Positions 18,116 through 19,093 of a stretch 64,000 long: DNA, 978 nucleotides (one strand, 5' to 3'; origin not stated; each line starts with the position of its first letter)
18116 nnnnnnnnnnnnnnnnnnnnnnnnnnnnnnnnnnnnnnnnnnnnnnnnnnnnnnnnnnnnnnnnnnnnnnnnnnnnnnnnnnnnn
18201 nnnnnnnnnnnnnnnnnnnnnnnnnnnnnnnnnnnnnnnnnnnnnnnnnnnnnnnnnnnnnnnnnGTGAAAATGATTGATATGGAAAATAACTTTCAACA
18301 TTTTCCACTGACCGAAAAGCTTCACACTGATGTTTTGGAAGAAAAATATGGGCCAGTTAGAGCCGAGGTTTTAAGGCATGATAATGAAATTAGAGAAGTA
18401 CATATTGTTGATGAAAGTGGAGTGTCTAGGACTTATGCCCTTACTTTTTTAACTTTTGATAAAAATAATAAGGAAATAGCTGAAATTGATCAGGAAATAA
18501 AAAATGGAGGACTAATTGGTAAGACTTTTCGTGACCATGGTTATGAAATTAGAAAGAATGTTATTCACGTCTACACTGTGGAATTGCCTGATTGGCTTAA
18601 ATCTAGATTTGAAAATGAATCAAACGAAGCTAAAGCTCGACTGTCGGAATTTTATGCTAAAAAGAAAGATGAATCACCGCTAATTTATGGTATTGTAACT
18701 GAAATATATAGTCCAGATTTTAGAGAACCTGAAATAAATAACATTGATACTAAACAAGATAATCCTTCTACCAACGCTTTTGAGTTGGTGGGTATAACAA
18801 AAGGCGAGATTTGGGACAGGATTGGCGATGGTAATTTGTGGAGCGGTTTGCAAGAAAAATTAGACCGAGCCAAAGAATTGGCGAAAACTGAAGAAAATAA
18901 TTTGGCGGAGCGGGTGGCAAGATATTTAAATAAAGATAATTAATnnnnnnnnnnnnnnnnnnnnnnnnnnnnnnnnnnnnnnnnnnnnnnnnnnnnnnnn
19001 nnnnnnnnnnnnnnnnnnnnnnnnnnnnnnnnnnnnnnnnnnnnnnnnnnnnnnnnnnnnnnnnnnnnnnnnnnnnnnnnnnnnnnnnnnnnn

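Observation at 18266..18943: Uncharacterised AT-rich gene wedged between the split transketolase subunit genes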

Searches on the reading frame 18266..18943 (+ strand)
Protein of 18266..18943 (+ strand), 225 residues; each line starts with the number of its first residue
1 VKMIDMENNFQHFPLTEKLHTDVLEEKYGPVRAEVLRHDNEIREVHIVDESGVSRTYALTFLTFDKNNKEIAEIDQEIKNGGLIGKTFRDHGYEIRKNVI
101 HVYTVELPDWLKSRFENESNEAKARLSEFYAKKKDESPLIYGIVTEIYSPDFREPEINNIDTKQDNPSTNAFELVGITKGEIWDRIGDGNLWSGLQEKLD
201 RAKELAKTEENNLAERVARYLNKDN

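Call 4: search_protein_families(library=pfam, proteins=[window:18266-18943:+], max_evalue=1)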
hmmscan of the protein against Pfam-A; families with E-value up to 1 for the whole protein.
window:18266-18943:+ (225 aa): 0 families

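Call 5: search_protein_families(library=ncbifam, proteins=[window:18266-18943:+], max_evalue=10)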
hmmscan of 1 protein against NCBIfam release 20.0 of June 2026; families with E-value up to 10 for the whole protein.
window:18266-18943:+ (225 aa): 0 families

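Call 6: search_protein_families(library=phrogs, proteins=[window:18266-18943:+], max_evalue=10)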
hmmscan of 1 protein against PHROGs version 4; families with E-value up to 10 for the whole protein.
window:18266-18943:+ (225 aa): 2 families
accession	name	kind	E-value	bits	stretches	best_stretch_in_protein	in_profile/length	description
phrog_17491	-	unknown function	0.059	14.4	1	138-216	53-127/147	-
phrog_21069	-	unknown function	0.18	12.7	1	19-55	31-67/70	-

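Call 7: search_protein_families(library=padloc, proteins=[window:18266-18943:+], max_evalue=10)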
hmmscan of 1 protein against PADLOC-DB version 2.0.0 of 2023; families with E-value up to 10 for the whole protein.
window:18266-18943:+ (225 aa): 0 families

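Call 8: find_homologous_proteins(query=window:18266-18943:+, max_evalue=0.001)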
Query window:18266-18943:+ (225 aa): 345 proteins with E <= 0.001 among 547 candidates; the best 120 are listed.
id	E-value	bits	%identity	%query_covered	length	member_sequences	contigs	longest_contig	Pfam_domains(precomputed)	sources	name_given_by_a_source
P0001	2.3e-144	497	100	99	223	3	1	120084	-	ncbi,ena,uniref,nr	ncbi:MAG: hypothetical protein A2571_03210 [Candidatus Vogelbacteria bacterium RIFOXYD1_FULL_44_32]|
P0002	3.6e-116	405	81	97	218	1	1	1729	-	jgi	jgi:hypothetical protein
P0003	1.3e-114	399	80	97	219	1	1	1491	-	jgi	jgi:hypothetical protein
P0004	8.9e-92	325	68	95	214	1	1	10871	-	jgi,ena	-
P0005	6.0e-90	319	67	95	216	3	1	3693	-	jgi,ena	-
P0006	3.3e-89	316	63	96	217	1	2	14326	-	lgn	-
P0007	2.0e-87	311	64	95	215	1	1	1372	-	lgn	-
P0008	1.5e-86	308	66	95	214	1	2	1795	-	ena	-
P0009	1.7e-86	308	66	94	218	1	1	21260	-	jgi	jgi:hypothetical protein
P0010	2.3e-86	307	64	96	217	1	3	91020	-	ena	-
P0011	1.9e-85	304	65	95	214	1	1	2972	-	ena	-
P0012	7.1e-83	296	63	95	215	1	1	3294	-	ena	-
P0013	2.1e-82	294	61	94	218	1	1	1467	-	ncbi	-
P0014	3.4e-82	294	62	92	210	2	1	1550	-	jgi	-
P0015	7.7e-82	292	59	96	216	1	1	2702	-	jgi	jgi:hypothetical protein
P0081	3.8e-67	244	57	86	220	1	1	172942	-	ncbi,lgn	-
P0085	6.0e-67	244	55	92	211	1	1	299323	-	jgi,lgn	jgi:hypothetical protein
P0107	8.5e-66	240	50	94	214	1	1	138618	-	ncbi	ncbi:MAG: hypothetical protein ACP5NV_01005 [Candidatus Woesearchaeota archaeon]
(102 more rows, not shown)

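Call 9: search_solved_structures(query=window:18266-18943:+, max_evalue=10)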
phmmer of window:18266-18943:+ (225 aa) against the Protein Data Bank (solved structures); distinct sequences matched with E-value up to 10: 3.
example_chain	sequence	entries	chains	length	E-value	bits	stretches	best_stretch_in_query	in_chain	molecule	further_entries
8idz_A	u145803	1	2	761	0.004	20.2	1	53-185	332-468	Beta-glucosidase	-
7etx_A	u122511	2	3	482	0.27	14.3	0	25-79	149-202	Tryptophan biosynthesis protein TrpCF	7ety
1w94_A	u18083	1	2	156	0.58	13.1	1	21-73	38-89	PROBABLE BRIX-DOMAIN RIBOSOMAL BIOGENESIS PROTEIN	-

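Call 11: find_encoding_contigs(protein=P0107, flank=6000, max_places=3)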
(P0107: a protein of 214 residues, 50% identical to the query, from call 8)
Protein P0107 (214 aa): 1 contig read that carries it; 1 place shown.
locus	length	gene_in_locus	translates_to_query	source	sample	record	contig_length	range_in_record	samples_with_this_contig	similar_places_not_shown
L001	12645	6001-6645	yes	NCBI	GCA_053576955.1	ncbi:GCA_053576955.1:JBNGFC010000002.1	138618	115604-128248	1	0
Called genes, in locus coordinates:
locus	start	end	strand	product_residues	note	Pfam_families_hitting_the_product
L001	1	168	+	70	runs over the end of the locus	PF10130:PIN_2 (weak)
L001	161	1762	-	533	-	PF00587:tRNA-synt_2b (weak), PF03129:HGTP_anticodon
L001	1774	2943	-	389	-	PF13433:Peripla_BP_5, PF13458:Peripla_BP_6, PF01094:ANF_receptor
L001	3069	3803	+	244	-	PF01978:TrmB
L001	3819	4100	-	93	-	-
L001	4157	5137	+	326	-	PF01555:N6_N4_Mtase (weak), PF01170:UPF0020, PF13847:Methyltransf_31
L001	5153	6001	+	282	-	-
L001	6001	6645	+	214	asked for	-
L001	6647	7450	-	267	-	PF01791:DeoC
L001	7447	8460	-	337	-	PF00294:PfkB, PF08543:Phos_pyr_kin (weak)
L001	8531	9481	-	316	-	PF09376:NurA (faint)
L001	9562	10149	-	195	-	-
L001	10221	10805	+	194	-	PF13489:Methyltransf_23, PF13847:Methyltransf_31, PF08241:Methyltransf_11, PF13649:Methyltransf_25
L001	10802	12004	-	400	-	PF04406:TP6A_N, PF20768:Topo_VI_alpha, PF21180:TOP6A-Spo11_Toprim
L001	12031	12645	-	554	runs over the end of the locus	PF02518:HATPase_c, PF13589:HATPase_c_3, PF09239:Topo-VIb_trans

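Call 12: find_encoding_contigs(protein=P0085, flank=6000, max_places=3)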
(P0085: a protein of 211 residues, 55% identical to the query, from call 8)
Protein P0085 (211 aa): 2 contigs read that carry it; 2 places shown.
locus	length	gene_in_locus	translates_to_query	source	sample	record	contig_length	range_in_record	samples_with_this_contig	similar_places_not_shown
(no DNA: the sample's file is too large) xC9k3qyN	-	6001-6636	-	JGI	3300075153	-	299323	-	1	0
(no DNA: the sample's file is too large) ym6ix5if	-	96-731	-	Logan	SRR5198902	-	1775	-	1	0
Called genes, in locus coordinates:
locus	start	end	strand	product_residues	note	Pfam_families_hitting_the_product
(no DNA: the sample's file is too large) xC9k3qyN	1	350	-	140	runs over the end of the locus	-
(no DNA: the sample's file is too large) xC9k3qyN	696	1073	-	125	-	-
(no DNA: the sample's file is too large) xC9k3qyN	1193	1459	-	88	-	-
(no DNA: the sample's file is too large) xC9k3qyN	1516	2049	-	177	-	-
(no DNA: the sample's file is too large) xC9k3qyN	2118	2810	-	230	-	-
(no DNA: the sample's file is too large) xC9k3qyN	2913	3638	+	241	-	PF01978:TrmB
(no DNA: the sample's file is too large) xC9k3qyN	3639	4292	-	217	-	-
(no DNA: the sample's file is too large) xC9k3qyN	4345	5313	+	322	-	PF04055:Radical_SAM, PF08608:Wyosine_form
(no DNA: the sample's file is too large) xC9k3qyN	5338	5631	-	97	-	-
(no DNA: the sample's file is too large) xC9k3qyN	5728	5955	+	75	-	PF01780:Ribosomal_L37ae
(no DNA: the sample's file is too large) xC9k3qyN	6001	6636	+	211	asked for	-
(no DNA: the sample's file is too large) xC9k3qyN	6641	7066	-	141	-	-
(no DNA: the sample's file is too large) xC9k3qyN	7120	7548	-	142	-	-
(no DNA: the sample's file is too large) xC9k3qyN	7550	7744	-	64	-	-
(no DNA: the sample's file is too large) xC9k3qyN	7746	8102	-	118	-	-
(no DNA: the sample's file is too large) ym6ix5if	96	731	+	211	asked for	-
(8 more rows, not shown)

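Call 13: find_encoding_contigs(protein=P0081, flank=6000, max_places=3)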
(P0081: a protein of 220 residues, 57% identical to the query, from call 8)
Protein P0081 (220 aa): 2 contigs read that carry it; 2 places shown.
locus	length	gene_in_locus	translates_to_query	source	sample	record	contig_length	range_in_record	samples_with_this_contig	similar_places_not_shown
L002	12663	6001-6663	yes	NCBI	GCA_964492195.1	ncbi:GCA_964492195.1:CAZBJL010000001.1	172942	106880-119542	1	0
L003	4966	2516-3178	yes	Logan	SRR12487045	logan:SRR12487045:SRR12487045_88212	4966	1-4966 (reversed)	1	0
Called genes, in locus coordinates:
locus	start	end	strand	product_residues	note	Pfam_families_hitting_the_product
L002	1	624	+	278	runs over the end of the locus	PF13365:Trypsin_2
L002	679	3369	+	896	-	PF02861:Clp_N, PF23569:NBD_SMAX1, PF00004:AAA, PF17871:AAA_lid_9, PF00004:AAA, PF07724:AAA_2, PF07728:AAA_5, PF10431:ClpB_D2-small, +5 more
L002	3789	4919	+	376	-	PF01168:Ala_racemase_N, PF00842:Ala_racemase_C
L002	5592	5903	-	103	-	-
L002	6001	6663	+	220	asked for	-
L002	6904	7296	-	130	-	PF01451:LMWPc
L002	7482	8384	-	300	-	PF01745:IPT, PF01715:IPPT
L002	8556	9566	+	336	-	PF02195:ParB_N, PF17762:HTH_ParB, PF23552:ParB_C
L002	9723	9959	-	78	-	-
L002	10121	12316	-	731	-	PF01751:Toprim, PF01131:Topoisom_bac, PF01396:Zn_ribbon_Top1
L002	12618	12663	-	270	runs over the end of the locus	PF02481:DNA_processg_A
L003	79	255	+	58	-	-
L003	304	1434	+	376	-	PF01168:Ala_racemase_N, PF00842:Ala_racemase_C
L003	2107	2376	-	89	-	-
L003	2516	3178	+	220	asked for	-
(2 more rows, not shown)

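Call 16: find_encoding_contigs(protein=P0010, flank=6000, max_places=3)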
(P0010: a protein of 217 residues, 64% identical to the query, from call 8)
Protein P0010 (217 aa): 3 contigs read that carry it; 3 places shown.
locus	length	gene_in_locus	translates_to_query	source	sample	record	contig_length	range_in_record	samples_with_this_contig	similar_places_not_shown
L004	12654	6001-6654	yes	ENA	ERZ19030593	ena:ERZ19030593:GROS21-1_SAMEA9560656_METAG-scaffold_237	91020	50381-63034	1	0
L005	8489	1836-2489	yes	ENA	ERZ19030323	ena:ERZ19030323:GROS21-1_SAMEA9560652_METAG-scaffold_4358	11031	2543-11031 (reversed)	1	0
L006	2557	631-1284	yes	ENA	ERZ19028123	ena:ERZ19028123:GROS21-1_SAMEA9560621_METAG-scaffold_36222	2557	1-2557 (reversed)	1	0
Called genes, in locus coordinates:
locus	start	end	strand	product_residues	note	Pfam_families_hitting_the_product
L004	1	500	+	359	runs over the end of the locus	PF01180:DHO_dh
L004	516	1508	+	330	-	PF00044:Gp_dh_N, PF02800:Gp_dh_C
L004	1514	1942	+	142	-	PF07719:TPR_2 (faint), PF13424:TPR_12 (faint), PF00515:TPR_1 (faint), PF13174:TPR_6 (faint), PF13414:TPR_11 (faint), PF13432:TPR_16 (faint), PF14559:TPR_19 (faint)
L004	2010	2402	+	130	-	PF04266:ASCH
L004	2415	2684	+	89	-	-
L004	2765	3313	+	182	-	PF02661:Fic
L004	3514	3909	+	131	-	PF01519:DUF16 (weak)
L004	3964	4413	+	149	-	PF02502:LacAB_rpiB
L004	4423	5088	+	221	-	PF00834:Ribul_P_3_epim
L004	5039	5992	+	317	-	PF13292:DXP_synthase_N, PF00456:Transketolase_N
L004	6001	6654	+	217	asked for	-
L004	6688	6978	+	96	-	-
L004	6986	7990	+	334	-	PF02779:Transket_pyr, PF02780:Transketolase_C, PF22613:Transketolase_C_1 (weak), PF17147:PFOR_II (weak)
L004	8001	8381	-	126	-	-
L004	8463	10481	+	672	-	PF04851:ResIII, PF17757:UvrB_inter, PF27431:UvrB_3rd, PF00271:Helicase_C, PF12344:UvrB, PF02151:UVR (weak)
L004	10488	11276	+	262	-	PF00072:Response_reg, PF20161:VpsR (faint), PF00072:Response_reg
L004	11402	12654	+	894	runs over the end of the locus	PF02463:SMC_N (faint), PF13191:AAA_16 (faint), PF13555:AAA_29 (faint), PF20703:nSTAND1 (faint), PF20720:nSTAND3 (faint), PF00005:ABC_tran (faint), PF13304:AAA_21 (faint), PF17760:UvrA_inter, +1 more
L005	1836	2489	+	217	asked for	-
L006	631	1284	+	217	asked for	-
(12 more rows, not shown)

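Call 17: find_encoding_contigs(protein=P0009, flank=6000, max_places=3)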
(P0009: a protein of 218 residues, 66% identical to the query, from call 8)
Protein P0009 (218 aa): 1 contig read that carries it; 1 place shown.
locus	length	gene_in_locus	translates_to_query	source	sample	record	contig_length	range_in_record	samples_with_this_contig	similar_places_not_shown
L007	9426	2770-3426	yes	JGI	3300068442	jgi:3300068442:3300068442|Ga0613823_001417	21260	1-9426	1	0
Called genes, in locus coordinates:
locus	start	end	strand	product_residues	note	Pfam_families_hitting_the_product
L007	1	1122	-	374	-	?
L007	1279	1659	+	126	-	-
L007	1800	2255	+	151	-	PF01797:Y1_Tnp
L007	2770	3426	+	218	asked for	-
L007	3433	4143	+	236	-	PF09573:RE_TaqI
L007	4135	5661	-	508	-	PF01726:LexA_DNA_bind, PF00717:Peptidase_S24, PF01555:N6_N4_Mtase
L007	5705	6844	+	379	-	PF01972:SDH_protease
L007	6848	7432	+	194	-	-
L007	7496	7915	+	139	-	-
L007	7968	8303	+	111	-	-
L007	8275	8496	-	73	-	-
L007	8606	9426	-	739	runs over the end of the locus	PF01751:Toprim, PF01131:Topoisom_bac, PF01396:Zn_ribbon_Top1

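Call 18: find_related_loci(query=A1, collection=genome_contigs, flank=6000)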
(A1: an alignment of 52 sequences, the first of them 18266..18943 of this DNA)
Query A1 (225 aa) in genome_contigs; peptide patterns used: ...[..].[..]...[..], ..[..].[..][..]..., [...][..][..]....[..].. (x = any residue, [..] = any of these).
80 stretches matched a pattern; 55 encode a relative of the query (tblastn E <= 1e-3); 55 distinct loci.
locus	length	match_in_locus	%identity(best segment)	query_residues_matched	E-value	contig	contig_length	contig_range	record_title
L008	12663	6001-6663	61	1-222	6e-91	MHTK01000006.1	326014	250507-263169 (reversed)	MAG: Candidatus Vogelbacteria bacterium RIFOXYD1_FULL_46_19 rifoxyd1_full_scaffold_21, whole genome shotgun sequence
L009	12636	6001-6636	62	8-221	2e-86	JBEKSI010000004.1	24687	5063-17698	MAG: Minisyncoccia bacterium isolate SPRUCE 530 SPRUCE_530_4, whole genome shotgun sequence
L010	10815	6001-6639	57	9-221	3e-81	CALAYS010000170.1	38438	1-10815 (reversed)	MAG TPA_asm: uncultured bacterium isolate SRR6231146_bin.88_CONCOCT_v1.1_MAG genome assembly, contig: ERZ650289.78, whol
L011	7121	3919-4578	54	5-223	5e-78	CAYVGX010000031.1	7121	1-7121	MAG TPA_asm: uncultured Candidatus Saccharibacteria bacterium isolate SRP135725_co1_95 genome assembly, contig: NODE_156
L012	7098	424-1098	52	12-222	1e-75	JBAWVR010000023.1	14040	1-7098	MAG: bacterium isolate ELA016 MAG016_23, whole genome shotgun sequence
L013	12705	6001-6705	49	1-221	4e-74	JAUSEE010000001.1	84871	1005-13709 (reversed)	MAG: Candidatus Buchananbacteria bacterium isolate E14_maxbin.167 E14_k141_232059, whole genome shotgun sequence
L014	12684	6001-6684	50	11-224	8e-74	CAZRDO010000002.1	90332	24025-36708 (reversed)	MAG TPA_asm: uncultured Candidatus Saccharibacteria bacterium isolate SRP219642_co5_552 genome assembly, contig: NODE_28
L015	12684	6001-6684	50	12-225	1e-73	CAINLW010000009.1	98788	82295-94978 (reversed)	uncultured bacterium isolate MJ-time_bin-8470 genome assembly, contig: bin-8470:09/64, whole genome shotgun sequence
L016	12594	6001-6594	55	6-197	2e-73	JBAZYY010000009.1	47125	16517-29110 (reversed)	MAG: Parcubacteria group bacterium isolate SO_2017_GW1_93 NODE_3732_length_47125_cov_4.660752_OW334_2017, whole genome s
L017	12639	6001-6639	52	9-221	3e-73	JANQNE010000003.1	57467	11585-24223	MAG: Candidatus Nanoarchaeia archaeon isolate PL23a_bin.30 k99_704818, whole genome shotgun sequence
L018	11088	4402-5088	52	11-225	5e-73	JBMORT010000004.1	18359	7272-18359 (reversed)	MAG: Patescibacteria group bacterium isolate Betzabe_MAG187 MAG187_4, whole genome shotgun sequence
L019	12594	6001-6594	57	10-202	1e-72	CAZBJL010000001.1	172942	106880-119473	MAG TPA_asm: uncultured Candidatus Saccharibacteria bacterium isolate SRP278252_co2_184 genome assembly, contig: NODE_95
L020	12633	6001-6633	55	11-221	4e-72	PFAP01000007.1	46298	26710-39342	MAG: Candidatus Falkowbacteria bacterium CG10_big_fil_rev_8_21_14_0_10_39_11 CG10_8_21_14_0.10_scaffold_485_c, whole gen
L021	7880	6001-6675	52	11-221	3e-72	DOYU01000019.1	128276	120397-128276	MAG TPA_asm: Candidatus Magasanikiibacteriota bacterium isolate UBA12086 contig_1244, whole genome shotgun sequence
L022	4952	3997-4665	52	13-221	5e-72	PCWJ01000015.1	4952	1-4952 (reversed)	MAG: Candidatus Nealsonbacteria bacterium CG11_big_fil_rev_8_21_14_0_20_37_68 CG11_8_21_14_0.20_scaffold_14424_c, whole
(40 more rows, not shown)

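Call 19: predict_structure(alignment_id=A1)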
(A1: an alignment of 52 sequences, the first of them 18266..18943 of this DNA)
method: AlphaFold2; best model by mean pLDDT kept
length: 225 residues; sequences in the alignment: 52
mean_pLDDT: 92.6   pTM: 0.87
mean pLDDT of the five models: 92.6, 92.5, 92.1, 91.7, 91.2
residues with pLDDT >= 90: 202; 70-90: 6; 50-70: 9; < 50: 8
segments of 3 or more residues with pLDDT < 50: 5-11
pLDDT, mean of each block of 10 residues (from residue 1): 45 65 95 97 98 98 97 98 96 97 97 98 98 97 98 95 94 98 94 95 96 95 80
secondary structure, 60 per line:
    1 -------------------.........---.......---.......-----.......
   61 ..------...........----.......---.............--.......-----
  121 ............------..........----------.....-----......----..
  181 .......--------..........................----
elements in order: H20-28 E32-38 E42-48 E54-62 H69-79 H84-90 E94-106 H109-115 E121-132 E139-148 H159-163 H169-174 H179-187 H196-221
